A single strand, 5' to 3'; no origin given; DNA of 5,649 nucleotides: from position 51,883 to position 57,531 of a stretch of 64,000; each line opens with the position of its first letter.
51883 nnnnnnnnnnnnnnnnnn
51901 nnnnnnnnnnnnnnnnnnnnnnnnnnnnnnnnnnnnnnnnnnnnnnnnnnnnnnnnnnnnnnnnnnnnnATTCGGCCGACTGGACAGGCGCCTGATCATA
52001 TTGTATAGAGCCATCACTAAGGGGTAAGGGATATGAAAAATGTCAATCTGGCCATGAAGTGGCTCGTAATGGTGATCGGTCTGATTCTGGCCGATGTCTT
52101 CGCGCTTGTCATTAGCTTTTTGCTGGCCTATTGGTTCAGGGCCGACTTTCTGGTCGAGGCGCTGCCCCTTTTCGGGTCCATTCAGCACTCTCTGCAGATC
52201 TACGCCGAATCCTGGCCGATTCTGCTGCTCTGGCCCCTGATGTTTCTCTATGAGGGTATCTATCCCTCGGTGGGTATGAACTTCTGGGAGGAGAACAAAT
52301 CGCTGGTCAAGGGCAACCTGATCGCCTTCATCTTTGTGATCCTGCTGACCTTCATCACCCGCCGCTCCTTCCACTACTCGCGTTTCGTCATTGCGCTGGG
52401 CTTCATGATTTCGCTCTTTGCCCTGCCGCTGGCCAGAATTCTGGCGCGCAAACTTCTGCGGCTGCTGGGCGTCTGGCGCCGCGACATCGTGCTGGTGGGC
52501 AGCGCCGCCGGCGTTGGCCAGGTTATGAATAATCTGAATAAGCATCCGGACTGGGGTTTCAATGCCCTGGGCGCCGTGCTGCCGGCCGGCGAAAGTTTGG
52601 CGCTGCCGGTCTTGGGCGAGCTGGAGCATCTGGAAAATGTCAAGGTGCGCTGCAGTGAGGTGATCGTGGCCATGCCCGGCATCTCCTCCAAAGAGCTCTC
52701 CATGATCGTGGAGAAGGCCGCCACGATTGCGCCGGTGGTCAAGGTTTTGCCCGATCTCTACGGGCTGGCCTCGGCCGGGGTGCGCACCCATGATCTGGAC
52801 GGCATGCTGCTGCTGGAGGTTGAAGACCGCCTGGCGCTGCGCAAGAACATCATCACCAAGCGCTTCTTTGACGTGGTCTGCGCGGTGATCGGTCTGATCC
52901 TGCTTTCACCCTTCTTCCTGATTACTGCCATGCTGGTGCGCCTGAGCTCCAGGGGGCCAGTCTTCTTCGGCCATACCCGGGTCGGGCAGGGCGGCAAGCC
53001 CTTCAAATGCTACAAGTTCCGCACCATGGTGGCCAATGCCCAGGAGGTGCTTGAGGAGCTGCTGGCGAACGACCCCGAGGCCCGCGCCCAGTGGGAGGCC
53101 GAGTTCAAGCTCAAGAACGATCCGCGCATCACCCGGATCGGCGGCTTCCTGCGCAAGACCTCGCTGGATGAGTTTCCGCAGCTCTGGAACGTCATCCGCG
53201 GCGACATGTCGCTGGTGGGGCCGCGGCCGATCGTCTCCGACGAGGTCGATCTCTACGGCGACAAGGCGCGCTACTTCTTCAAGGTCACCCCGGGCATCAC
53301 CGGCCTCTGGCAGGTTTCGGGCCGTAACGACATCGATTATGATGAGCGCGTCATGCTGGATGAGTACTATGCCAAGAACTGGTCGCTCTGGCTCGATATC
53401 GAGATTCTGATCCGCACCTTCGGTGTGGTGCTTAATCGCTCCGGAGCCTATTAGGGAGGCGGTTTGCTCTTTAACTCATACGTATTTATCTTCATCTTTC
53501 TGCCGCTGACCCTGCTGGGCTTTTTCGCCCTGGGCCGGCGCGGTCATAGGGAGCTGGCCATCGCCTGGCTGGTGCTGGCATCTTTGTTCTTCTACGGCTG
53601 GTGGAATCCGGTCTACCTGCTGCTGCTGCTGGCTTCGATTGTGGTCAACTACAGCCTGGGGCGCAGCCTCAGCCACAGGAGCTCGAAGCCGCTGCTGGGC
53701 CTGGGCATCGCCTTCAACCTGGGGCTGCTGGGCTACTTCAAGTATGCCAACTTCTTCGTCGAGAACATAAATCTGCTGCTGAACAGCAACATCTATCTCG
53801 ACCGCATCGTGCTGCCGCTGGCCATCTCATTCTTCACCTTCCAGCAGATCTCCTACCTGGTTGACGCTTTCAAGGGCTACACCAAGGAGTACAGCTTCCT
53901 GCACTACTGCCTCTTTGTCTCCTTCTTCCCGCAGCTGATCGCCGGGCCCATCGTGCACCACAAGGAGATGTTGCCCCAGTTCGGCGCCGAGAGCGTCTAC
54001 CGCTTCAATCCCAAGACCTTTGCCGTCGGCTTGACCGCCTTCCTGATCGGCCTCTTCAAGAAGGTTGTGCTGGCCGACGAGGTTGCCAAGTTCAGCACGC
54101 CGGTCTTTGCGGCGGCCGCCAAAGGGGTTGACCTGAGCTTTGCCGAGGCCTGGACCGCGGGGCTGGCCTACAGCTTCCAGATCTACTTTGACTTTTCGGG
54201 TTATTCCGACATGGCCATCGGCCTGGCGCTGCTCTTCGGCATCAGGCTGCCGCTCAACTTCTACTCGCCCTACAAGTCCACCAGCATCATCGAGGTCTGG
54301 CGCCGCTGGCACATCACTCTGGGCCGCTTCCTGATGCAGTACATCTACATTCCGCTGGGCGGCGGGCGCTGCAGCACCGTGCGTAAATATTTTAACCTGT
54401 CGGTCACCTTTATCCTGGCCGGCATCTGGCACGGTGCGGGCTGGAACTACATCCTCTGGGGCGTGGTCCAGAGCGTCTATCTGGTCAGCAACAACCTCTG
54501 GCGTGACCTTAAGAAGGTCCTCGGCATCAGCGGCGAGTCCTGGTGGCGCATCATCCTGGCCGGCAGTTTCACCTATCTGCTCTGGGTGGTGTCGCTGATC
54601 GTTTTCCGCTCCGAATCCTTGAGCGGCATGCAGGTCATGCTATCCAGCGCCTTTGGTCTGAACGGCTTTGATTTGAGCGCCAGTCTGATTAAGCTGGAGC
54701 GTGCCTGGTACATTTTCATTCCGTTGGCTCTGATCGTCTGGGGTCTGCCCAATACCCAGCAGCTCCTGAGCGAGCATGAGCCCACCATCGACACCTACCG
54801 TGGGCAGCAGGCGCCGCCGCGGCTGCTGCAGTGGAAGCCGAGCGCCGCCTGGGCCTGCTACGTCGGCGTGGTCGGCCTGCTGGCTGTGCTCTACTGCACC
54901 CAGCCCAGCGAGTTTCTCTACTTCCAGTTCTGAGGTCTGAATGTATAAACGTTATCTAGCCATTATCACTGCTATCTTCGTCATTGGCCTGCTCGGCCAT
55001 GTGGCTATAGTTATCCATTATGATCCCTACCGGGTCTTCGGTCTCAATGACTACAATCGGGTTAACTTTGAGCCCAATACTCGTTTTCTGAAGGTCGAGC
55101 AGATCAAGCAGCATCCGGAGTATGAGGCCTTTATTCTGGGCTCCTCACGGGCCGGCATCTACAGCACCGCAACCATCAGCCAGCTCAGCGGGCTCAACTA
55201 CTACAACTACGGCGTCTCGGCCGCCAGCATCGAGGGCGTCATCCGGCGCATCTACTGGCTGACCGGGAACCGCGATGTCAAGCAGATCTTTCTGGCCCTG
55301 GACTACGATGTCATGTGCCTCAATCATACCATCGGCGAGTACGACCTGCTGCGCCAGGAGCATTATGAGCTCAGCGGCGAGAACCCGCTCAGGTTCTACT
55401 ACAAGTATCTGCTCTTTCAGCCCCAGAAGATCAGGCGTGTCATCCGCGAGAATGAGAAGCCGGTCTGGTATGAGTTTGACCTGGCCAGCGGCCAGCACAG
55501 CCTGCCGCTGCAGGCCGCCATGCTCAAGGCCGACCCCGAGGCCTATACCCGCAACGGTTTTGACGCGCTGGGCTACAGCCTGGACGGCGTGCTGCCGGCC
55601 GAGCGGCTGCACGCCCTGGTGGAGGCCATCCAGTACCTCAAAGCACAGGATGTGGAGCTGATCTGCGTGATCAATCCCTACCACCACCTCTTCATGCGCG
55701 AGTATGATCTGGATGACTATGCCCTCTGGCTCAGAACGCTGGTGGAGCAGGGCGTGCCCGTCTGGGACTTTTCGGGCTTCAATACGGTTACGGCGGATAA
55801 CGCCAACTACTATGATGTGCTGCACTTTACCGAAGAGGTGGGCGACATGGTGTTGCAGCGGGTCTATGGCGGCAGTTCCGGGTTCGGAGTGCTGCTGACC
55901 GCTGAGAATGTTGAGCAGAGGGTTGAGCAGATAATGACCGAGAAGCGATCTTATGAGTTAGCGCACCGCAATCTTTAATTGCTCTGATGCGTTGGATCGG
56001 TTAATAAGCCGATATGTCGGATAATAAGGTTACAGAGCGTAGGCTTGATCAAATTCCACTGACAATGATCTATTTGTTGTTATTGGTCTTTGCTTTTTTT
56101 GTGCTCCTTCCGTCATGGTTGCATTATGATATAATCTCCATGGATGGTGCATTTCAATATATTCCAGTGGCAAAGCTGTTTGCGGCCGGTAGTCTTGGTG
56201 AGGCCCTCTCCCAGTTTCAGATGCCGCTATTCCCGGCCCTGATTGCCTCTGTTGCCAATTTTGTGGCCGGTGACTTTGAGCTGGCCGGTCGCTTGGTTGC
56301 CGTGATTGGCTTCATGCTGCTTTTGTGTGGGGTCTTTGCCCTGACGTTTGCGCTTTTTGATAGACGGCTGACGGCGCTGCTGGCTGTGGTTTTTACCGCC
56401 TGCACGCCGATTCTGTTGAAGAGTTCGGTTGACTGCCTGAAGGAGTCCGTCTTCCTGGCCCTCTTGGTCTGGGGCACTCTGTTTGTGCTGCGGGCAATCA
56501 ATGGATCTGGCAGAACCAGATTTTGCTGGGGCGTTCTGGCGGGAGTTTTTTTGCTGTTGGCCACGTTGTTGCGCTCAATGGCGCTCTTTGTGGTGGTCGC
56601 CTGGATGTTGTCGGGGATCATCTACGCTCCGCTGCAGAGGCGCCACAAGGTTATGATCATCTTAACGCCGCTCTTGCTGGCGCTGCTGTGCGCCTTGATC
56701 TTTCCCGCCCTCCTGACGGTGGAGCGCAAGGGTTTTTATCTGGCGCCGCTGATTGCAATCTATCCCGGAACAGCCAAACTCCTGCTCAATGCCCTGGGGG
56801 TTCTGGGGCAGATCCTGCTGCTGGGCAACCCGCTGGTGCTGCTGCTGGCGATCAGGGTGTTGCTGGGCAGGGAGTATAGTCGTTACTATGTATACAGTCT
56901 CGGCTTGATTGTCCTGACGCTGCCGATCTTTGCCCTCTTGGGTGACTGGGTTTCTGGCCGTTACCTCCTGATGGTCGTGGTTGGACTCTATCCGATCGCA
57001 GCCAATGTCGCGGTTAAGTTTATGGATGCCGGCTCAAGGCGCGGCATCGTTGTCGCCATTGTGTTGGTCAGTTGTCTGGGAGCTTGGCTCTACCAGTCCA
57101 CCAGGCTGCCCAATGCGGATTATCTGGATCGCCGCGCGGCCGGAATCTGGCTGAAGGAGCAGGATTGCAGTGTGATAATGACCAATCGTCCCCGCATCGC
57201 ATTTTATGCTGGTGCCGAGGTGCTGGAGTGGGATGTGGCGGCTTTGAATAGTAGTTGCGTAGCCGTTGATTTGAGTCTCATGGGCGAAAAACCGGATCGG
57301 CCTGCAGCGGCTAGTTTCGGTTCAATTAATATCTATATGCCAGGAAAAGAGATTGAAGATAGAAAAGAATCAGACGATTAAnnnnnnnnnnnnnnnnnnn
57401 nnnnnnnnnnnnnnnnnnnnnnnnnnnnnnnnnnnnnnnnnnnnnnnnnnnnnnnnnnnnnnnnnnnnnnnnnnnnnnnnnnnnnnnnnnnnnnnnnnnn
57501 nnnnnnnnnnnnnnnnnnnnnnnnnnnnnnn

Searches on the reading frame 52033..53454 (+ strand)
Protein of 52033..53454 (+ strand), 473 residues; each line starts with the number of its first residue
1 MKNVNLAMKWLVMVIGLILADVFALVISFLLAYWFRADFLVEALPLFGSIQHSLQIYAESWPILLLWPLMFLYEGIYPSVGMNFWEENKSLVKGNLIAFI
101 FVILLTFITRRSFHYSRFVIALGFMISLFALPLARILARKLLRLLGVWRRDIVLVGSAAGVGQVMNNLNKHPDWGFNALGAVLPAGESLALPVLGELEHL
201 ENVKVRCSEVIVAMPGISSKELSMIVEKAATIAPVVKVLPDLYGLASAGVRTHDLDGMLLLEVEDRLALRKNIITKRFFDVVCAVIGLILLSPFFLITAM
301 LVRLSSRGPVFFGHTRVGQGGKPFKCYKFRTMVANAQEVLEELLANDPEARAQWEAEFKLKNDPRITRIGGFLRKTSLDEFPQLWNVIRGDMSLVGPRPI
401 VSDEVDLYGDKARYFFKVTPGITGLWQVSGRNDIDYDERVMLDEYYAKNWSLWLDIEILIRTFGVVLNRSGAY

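Call 28: search_protein_families(library=pfam, proteins=[window:52033-53454:+], max_evalue=0.001)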
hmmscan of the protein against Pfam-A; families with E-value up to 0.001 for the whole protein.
window:52033-53454:+ (473 aa): 2 families
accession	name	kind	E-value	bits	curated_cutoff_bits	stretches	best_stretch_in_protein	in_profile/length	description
PF02397.22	Bac_transf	-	1.3e-70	237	27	1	276-467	1-178/179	Bacterial sugar transferase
PF13727.12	CoA_binding_3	-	2.7e-07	31.2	25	1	75-229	4-164/175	CoA-binding domain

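Call 60: list_cluster_members(proteins=[window:52033-53451:+, window:53464-54930:+, window:54941-55975:+, window:57353-58372:+, window:58378-59406:+, window:59402-59866:+, window:60066-60845:+, window:61006-62199:+, window:62746-63996:-, window:5328-6275:+])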
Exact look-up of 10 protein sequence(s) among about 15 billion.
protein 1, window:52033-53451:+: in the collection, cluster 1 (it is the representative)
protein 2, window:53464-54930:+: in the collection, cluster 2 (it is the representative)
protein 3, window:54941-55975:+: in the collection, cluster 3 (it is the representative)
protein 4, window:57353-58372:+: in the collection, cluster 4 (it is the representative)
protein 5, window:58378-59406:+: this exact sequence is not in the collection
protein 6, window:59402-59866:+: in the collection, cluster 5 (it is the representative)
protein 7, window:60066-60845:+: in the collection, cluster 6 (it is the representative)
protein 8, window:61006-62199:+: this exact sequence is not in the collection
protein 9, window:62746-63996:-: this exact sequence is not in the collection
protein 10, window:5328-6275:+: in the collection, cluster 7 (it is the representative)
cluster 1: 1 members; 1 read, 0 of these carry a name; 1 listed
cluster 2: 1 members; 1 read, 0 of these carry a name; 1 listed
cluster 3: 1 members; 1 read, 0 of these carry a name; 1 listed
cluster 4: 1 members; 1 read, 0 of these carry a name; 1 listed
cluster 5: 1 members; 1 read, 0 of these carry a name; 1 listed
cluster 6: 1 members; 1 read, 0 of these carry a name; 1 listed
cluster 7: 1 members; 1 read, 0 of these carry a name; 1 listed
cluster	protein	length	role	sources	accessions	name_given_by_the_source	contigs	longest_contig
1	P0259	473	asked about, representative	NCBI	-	-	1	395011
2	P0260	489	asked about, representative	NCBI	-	-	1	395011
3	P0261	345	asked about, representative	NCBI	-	-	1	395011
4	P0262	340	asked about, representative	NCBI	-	-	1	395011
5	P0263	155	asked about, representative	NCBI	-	-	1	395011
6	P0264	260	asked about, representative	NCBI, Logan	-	-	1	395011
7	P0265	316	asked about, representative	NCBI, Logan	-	-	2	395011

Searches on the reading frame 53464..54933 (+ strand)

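Call 80: search_protein_families(library=pfam, proteins=[window:53464-54933:+], max_evalue=0.001)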
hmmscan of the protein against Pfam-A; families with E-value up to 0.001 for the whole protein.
window:53464-54933:+ (489 aa): 2 families
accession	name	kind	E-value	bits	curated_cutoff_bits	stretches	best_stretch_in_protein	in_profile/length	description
PF03062.24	MBOAT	-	5.4e-36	125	27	1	141-350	77-301/337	MBOAT, membrane-bound O-acyltransferase family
PF13813.11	MBOAT_2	-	8.6e-07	29.6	25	1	263-326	2-67/85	Membrane bound O-acyl transferase family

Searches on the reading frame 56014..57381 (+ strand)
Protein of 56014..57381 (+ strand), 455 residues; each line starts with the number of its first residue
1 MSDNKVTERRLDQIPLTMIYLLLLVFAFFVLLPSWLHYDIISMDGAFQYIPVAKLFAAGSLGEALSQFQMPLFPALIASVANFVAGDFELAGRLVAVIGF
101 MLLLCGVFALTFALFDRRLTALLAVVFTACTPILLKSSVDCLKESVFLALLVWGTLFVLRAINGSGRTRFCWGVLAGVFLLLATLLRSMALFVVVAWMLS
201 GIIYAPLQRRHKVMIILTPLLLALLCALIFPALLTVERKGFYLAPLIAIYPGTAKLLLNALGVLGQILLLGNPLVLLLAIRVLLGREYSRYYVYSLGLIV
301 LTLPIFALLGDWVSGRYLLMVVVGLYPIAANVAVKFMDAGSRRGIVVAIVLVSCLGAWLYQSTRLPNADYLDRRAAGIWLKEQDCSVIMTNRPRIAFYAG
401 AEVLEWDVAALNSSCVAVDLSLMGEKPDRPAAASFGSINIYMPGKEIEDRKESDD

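Call 28: search_protein_families(library=pfam, proteins=[L004:4292-5698:+, L004:5699-7030:+, L004:11010-12227:+], max_evalue=0.001)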
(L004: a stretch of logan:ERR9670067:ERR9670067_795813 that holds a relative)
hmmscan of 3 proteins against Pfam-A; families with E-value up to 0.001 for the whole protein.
L004:4292-5698:+ (468 aa): 5 families
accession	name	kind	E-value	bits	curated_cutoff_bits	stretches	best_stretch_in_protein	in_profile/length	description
PF13439.12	Glyco_transf_4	-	2e-10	41.4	28.5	1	138-260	39-164/170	Glycosyltransferase Family 4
PF00534.26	Glycos_transf_1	-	5.3e-10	39.5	26.4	1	285-444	15-169/172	Glycosyl transferases group 1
PF13579.12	Glyco_trans_4_4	-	7.2e-06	26.9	29.7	1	167-260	67-157/158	Glycosyl transferase 4-like domain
PF13692.12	Glyco_trans_1_4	-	1.3e-05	26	27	1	287-431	3-140/142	Glycosyl transferases group 1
PF08323.17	Glyco_transf_5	-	0.0005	20.3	22.7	0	135-247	91-226/239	Starch synthase catalytic domain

L004:5699-7030:+ (443 aa): 0 families

L004:11010-12227:+ (405 aa): 1 family
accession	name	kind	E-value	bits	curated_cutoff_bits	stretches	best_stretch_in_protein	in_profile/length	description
PF13524.12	Glyco_trans_1_2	-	1.2e-07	32.2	25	1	316-398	59-142/144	Glycosyl transferase-like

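Call 80: search_protein_families(library=pfam, proteins=[window:56014-57381:+], max_evalue=0.001)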
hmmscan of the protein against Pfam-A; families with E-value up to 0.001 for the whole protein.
window:56014-57381:+ (455 aa): 0 families
